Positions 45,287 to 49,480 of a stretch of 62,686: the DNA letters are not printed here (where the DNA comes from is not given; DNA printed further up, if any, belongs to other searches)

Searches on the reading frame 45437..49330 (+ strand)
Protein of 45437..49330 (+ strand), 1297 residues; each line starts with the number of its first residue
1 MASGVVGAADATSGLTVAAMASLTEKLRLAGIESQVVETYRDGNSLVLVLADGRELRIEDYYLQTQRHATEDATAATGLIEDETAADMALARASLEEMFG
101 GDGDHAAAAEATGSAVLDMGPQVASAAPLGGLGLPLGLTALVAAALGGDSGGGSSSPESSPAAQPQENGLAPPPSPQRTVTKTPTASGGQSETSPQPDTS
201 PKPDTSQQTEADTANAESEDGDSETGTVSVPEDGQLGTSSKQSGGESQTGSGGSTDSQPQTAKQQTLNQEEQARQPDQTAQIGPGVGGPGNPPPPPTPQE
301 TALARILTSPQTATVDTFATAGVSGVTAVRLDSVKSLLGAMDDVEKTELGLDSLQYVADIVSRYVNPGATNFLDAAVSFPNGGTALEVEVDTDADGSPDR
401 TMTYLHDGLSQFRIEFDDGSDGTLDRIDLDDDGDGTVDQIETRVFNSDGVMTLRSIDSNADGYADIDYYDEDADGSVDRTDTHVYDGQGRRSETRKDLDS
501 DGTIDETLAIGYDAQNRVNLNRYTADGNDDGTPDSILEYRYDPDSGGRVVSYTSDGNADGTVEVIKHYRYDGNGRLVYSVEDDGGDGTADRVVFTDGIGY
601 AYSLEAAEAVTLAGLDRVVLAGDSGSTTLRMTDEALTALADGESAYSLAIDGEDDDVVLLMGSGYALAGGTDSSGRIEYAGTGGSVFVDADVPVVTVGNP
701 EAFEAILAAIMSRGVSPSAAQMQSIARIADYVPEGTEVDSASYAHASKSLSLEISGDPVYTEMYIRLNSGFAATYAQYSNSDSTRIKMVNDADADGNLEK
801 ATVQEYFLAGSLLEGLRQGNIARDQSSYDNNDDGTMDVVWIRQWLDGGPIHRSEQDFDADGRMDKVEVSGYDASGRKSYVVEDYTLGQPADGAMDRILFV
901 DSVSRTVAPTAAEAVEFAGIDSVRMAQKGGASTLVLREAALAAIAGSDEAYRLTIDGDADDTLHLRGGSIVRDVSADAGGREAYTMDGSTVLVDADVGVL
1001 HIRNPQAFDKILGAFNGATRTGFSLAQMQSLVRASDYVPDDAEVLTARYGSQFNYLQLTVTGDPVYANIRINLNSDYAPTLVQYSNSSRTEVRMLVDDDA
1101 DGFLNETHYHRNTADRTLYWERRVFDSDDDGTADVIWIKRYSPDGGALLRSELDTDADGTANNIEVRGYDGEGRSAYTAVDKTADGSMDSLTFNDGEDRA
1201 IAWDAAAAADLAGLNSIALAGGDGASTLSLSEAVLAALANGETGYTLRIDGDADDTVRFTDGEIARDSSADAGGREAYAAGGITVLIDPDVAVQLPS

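Call 4: search_protein_families(library=ncbifam, proteins=[window:45437-49330:+], max_evalue=0.1)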
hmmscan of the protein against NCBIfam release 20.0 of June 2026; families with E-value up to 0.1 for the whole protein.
window:45437-49330:+ (1297 aa): 1 family
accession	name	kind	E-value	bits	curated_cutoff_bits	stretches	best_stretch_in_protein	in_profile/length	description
NF033677.1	biofilm_BapA_N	domain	4.3e-05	23.3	35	1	33-62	34-63/64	BapA prefix-like domain-containing protein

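Call 5: search_protein_families(library=pfam, proteins=[window:45437-49330:+], max_evalue=0.1)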
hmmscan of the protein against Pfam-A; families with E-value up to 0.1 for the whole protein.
window:45437-49330:+ (1297 aa): 1 family
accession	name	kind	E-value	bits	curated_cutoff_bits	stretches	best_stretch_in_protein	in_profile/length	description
PF22783.1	BapA_N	-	0.00013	22.1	27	1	33-70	36-73/123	BapA, prefix-like domain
